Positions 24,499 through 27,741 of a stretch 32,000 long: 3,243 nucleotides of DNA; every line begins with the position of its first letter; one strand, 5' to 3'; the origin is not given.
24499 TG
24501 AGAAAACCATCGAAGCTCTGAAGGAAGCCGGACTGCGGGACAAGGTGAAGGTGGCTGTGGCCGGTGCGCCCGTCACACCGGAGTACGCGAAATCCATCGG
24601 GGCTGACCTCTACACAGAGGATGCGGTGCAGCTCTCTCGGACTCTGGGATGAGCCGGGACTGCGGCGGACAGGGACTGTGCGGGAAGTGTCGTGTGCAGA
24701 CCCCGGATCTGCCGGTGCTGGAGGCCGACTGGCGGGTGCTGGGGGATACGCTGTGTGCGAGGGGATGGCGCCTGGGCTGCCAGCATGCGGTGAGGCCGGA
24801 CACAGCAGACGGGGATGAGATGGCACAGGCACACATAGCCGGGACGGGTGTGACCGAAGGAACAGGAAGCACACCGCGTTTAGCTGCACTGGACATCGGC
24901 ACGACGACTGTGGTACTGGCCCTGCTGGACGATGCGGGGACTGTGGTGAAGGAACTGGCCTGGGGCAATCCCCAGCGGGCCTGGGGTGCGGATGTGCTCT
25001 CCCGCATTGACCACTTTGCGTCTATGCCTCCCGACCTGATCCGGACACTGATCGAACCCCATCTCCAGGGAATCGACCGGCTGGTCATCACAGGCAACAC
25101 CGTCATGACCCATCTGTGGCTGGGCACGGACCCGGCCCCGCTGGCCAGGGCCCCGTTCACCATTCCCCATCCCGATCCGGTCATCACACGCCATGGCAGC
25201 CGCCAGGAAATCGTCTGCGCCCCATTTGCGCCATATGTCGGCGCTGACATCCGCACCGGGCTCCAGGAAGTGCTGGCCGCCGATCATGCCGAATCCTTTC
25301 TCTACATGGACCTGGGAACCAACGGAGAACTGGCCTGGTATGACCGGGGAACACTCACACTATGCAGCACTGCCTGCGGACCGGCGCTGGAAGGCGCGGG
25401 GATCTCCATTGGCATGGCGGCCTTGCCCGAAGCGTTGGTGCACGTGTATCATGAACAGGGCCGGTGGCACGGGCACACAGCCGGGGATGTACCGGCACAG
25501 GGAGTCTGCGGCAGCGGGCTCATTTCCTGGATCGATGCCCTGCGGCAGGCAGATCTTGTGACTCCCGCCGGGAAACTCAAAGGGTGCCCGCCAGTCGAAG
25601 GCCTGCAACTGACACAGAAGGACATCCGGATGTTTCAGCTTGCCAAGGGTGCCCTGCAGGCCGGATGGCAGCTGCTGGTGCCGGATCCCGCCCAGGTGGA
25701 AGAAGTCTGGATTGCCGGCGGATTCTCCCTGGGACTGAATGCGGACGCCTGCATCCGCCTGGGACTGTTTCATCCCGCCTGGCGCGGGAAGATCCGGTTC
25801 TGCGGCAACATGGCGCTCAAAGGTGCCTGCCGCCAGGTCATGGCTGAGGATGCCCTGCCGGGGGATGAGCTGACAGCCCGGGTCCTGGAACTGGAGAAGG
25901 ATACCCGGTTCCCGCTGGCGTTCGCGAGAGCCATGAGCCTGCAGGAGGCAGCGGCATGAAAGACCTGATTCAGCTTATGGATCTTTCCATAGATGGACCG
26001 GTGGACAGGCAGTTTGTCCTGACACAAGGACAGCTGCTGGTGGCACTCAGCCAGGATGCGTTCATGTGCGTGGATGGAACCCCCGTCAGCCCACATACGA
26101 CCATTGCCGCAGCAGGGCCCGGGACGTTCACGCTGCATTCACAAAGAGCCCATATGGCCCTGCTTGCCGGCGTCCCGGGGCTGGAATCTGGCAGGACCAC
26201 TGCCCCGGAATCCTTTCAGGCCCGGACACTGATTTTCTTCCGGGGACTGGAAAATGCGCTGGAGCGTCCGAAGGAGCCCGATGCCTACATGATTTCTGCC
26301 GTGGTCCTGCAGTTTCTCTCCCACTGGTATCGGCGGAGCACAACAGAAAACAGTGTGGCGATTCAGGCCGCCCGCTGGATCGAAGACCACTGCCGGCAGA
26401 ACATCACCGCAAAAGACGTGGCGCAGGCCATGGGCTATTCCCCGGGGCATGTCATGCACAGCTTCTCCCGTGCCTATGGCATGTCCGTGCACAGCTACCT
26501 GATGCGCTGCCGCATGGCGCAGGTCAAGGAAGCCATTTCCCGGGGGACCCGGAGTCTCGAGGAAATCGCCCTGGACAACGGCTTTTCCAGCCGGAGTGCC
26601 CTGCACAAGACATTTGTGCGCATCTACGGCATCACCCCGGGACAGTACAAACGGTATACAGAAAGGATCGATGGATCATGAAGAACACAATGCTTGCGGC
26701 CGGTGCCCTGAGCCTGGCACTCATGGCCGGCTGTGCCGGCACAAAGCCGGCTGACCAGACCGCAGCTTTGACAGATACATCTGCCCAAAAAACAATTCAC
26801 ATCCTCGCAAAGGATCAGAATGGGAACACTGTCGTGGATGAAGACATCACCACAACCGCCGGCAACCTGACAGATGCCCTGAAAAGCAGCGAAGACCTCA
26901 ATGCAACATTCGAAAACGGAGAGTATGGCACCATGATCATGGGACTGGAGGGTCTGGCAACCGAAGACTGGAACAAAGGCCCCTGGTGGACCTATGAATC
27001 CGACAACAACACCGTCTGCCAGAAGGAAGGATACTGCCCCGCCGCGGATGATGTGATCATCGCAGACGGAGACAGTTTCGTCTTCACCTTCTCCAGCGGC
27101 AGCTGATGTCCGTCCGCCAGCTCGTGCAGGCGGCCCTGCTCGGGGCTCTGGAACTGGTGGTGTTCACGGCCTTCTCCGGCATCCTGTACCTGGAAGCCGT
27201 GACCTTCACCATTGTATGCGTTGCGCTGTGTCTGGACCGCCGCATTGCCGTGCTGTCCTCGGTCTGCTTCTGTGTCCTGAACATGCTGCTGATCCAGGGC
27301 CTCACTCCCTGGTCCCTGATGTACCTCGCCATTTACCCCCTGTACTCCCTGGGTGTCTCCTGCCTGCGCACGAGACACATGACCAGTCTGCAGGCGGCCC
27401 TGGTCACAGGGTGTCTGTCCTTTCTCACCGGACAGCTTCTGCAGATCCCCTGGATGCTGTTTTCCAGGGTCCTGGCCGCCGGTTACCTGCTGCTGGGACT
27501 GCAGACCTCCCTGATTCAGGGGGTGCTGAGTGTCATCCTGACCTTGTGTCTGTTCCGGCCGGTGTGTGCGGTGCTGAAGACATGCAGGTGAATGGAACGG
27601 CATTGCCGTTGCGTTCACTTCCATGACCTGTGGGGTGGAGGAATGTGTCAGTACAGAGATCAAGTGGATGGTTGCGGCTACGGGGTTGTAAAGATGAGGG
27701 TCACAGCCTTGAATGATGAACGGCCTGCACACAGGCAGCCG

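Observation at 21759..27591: Self-contained corrinoid methyl-transfer operon (two URO-D-fold methyltransferases, corrinoid protein, activator, AraC, B12-capture pair) with no assignable substrate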

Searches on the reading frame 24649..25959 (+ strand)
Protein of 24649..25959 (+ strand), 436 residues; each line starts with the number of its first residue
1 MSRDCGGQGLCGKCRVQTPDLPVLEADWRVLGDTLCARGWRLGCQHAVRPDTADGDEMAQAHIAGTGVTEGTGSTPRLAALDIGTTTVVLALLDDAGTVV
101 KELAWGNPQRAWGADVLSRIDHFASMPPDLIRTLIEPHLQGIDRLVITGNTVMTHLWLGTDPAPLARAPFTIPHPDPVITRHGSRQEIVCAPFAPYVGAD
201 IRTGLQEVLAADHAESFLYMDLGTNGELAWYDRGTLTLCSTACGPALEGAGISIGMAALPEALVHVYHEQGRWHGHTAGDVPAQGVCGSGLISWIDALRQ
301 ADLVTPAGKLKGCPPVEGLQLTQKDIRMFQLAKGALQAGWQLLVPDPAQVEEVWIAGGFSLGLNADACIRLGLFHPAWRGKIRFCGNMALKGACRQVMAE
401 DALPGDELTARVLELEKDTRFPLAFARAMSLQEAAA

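Call 3: search_protein_families(library=pfam, proteins=[window:24649-25959:+], max_evalue=0.01)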
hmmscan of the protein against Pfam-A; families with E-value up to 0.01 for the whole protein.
window:24649-25959:+ (436 aa): 2 families
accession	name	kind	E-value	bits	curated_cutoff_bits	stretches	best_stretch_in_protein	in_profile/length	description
PF14574.11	RACo_C_ter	-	2.3e-40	138.8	27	2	216-311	2-99/261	C-terminal domain of RACo the ASKHA domain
PF17651.6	Raco_middle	-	3.4e-20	72.7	26.8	1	80-205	4-155/163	RACo middle region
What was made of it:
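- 24649..25959 (+): g4: RACo/RamA-type ATP-dependent reductive activase of the corrinoid protein. Its [2Fe-2S] module is shortened at the N-terminus, but all four Cys (C5, C11, C14, C44) are kept. RACo_middle E 3.4e-20 and RACo_C_ter E 2.3e-40 (call 3).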

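Call 4: search_protein_families(library=ncbifam, proteins=[window:24649-25959:+], max_evalue=0.01)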
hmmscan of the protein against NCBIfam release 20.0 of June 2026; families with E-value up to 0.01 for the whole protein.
window:24649-25959:+ (436 aa): 3 families
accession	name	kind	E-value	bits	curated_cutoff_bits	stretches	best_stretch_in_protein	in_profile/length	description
NF040756.1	corr_regen_AcsV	exception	1.1e-49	169.4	800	3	79-311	212-472/632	corrinoid activation/regeneration protein AcsV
TIGR04270.1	Rama_corrin_act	subfamily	1.7e-16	59.7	500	2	197-274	149-226/534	methylamine methyltransferase corrinoid protein reductive activase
TIGR01941.1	nqrF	equivalog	0.0012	17.9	295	1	2-51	64-115/405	NADH:ubiquinone reductase (Na(+)-transporting) subunit F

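Call 10: search_solved_structures(query=window:24649-25959:+, max_evalue=0.01, show_alignments=1)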
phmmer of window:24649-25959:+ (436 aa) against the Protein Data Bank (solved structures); distinct sequences matched with E-value up to 0.01: 3.
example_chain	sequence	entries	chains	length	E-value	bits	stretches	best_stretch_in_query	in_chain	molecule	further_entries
3zyy_X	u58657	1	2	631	5.9e-40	140.7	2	79-312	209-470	IRON-SULFUR CLUSTER BINDING PROTEIN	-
4c1n_I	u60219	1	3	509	3.1e-37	131.7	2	79-312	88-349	IRON-SULFUR CLUSTER BINDING PROTEIN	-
4c1n_K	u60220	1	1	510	3.1e-37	131.7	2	79-312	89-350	IRON-SULFUR CLUSTER BINDING PROTEIN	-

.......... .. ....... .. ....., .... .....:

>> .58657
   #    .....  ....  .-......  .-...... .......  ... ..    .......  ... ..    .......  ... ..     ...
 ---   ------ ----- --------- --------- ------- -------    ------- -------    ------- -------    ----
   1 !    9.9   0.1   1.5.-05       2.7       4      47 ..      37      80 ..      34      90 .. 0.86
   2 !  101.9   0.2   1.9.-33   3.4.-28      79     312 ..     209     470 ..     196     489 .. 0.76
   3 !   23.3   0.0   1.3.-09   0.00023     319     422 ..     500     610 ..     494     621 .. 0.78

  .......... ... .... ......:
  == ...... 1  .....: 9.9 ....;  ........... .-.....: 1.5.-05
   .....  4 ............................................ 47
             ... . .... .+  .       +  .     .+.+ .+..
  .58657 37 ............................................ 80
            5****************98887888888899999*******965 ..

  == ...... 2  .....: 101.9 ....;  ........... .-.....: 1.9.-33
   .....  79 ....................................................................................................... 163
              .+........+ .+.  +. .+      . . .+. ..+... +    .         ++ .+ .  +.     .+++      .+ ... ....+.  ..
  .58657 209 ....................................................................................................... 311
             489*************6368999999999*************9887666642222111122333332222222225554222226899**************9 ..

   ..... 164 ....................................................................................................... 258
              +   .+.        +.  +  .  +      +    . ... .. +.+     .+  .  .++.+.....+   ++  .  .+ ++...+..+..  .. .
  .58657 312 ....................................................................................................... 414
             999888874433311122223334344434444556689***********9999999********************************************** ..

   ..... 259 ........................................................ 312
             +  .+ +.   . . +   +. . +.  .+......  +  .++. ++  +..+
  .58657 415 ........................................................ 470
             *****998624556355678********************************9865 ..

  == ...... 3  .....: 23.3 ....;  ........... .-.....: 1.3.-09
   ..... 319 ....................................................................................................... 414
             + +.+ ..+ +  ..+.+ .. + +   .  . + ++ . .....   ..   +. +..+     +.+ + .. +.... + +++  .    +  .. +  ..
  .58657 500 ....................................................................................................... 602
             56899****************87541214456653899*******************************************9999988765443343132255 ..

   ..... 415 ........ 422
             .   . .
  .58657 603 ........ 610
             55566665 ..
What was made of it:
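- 24649..25959 (+): PDB 3zyy RACo E 5.9e-40, aligned from residue 37 of its ferredoxin domain (call 10).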

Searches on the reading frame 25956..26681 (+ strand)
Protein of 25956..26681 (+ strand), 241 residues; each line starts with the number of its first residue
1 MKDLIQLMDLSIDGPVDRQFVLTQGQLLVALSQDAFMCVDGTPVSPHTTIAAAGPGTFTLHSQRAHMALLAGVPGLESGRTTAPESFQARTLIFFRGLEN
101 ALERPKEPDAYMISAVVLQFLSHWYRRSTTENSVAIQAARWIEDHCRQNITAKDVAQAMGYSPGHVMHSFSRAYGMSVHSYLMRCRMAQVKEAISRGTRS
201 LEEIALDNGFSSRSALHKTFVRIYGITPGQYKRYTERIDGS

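Call 3: search_protein_families(library=pfam, proteins=[window:25956-26681:+], max_evalue=0.01)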
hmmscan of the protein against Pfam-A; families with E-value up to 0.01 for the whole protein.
window:25956-26681:+ (241 aa): 3 families
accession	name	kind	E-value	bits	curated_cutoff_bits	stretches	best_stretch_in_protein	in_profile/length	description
PF12833.13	HTH_18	-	6.4e-20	71.7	33.6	1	156-233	2-79/80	Helix-turn-helix domain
PF00165.29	HTH_AraC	-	4e-14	52.8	26.6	2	200-231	10-40/42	Bacterial regulatory helix-turn-helix proteins, AraC family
PF18851.6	baeRF_family8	-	0.0054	17.1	27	1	25-111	3-86/141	Bacterial archaeo-eukaryotic release factor family 8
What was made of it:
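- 25956..26681 (+): g5: AraC-family transcriptional regulator. The C-terminal part is a double HTH; the N-terminal 130 aa match no family. HTH_18 E 6.4e-20 and HTH_AraC E 4e-14 (call 3).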

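Call 4: search_protein_families(library=ncbifam, proteins=[window:25956-26681:+], max_evalue=0.01)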
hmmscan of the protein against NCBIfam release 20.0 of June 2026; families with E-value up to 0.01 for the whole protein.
window:25956-26681:+ (241 aa): 29 families (the best 25 are shown)
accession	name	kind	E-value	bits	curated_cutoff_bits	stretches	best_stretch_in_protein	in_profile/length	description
NF047455.1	TF_Staph_AryK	equivalog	3.3e-17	62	850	1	128-235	152-259/759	transcriptional regulator AryK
NF007693.0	PRK10371.1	equivalog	1.6e-14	53.9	253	1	137-235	202-300/309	transcriptional regulator MelR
NF006902.0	PRK09393.1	equivalog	1.8e-13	50.4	425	1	137-236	224-323/327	transcriptional regulator FtrA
NF047788.1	TransRegPocR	equivalog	7.9e-13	48.3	500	1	127-234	183-290/296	transcriptional regulator PocR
NF049932.1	TranspRegBtr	equivalog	2.8e-12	46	900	1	128-233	159-264/531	bacillibactin transport transcriptional regulator Btr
NF049968.1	QhpR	equivalog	3.5e-12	46.1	250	1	100-232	153-284/284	AraC-like transcriptional regulator QhpR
NF012144.2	ramA_TF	equivalog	4e-11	43.3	180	1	138-234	10-106/108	RamA family antibiotic efflux transcriptional regulator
TIGR04094.1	adjacent_YSIRK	equivalog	1.2e-10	40.9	200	1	127-232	278-383/383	YSIRK-targeted surface antigen transcriptional regulator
NF007584.0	PRK10219.1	equivalog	3.9e-10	40.1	174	1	137-233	9-105/107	superoxide response transcriptional regulator SoxS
NF012228.1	RobA_TF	equivalog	5.8e-10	39.1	380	1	140-234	10-104/286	MDR efflux pump AcrAB transcriptional activator RobA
NF007860.0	PRK10572.1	equivalog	1.1e-09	37.6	208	1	135-237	185-287/292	arabinose operon transcriptional regulator AraC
NF011701.0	PRK15121.1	equivalog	2.6e-09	37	426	1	140-236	12-108/289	MDR efflux pump AcrAB transcriptional activator RobA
NF040475.1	chlor_reg_RclR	equivalog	1.5e-08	34.3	400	1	151-235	195-279/284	reactive chlorine-specific transcriptional regulator RclR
NF008564.0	PRK11511.1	equivalog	2.8e-08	34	202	1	135-232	10-108/127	MDR efflux pump AcrAB transcriptional activator MarA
NF033869.1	viru_reg_Rsp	equivalog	3.1e-08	32.6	400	1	119-239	133-253/701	AraC family transcriptional regulator Rsp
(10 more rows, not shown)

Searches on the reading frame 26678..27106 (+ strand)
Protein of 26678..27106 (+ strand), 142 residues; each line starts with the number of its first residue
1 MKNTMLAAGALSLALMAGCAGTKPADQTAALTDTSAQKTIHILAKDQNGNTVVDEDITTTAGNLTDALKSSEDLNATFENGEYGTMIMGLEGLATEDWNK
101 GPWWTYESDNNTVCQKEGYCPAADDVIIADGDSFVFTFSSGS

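Call 3: search_protein_families(library=pfam, proteins=[window:26678-27106:+], max_evalue=0.01)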
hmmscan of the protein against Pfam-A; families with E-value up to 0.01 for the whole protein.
window:26678-27106:+ (142 aa): 2 families
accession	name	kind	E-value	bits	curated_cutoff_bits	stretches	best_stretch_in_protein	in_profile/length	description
PF02369.22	Big_1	-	0.00074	20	34.9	1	25-84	6-63/93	Bacterial Ig-like domain (group 1)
PF14478.12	DUF4430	-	0.00084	20.2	23.8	1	64-139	4-71/72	Domain of unknown function (DUF4430)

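Call 4: search_protein_families(library=ncbifam, proteins=[window:26678-27106:+], max_evalue=0.01)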
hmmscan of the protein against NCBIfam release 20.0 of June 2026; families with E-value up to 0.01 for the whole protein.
window:26678-27106:+ (142 aa): 1 family
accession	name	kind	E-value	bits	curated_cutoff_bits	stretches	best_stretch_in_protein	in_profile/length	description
NF040598.1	Ala_zip_lipo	subfamily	0.0018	18.7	43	1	4-47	3-45/90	Lpp/OprI family alanine-zipper lipoprotein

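Call 30: search_solved_structures(query=window:26678-27106:+, max_evalue=10)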
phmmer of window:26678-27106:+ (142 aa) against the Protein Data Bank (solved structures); distinct sequences matched with E-value up to 10: 1.
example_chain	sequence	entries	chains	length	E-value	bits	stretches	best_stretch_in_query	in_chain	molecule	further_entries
3u7z_A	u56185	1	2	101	0.0059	19.9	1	39-141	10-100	putative metal binding protein RUMGNA_00854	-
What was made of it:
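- On DUF4430 (transcobalamin beta-domain-like): A supporting but weak hit is PDB 3u7z, E 0.006 (call 30). g6 resembles the domain; membership is not shown.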

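Call 32: search_protein_families(library=pfam, proteins=[window:26678-27106:+], max_evalue=10)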
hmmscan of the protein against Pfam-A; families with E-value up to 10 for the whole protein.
window:26678-27106:+ (142 aa): 4 families
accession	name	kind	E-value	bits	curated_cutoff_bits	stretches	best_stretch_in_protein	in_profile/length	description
PF02369.22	Big_1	-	0.00074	20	34.9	1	25-84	6-63/93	Bacterial Ig-like domain (group 1)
PF14478.12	DUF4430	-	0.00084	20.2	23.8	1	64-139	4-71/72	Domain of unknown function (DUF4430)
PF13115.11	YtkA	-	0.14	13.3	25.9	1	36-84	20-69/85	YtkA-like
PF20101.4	DUF6491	-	0.17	12.3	27.5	1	2-39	2-41/138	Family of unknown function (DUF6491)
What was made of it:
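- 26678..27106 (+): g6: lipoprotein with a DUF4430-like (transcobalamin beta-domain-like) domain. Proposed extracellular cobalamin-capture protein, possibly a CbrS analogue. PDB 3u7z E 0.006 (calls 3, 30, 32).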

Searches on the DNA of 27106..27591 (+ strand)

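Call 94: search_rna_families(sources=[L091, L092], threshold=gathering)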
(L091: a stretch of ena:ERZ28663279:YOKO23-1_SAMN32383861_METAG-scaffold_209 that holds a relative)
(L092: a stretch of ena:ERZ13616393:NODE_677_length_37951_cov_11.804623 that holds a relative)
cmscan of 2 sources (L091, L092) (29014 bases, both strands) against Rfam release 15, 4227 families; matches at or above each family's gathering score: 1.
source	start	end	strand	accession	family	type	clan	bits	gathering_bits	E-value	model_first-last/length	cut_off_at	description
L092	6737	6908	+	RF00174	Cobalamin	Cis-reg; riboswitch;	CL00101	80.2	31.5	1.8e-18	1-189/189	no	Cobalamin riboswitch aptamer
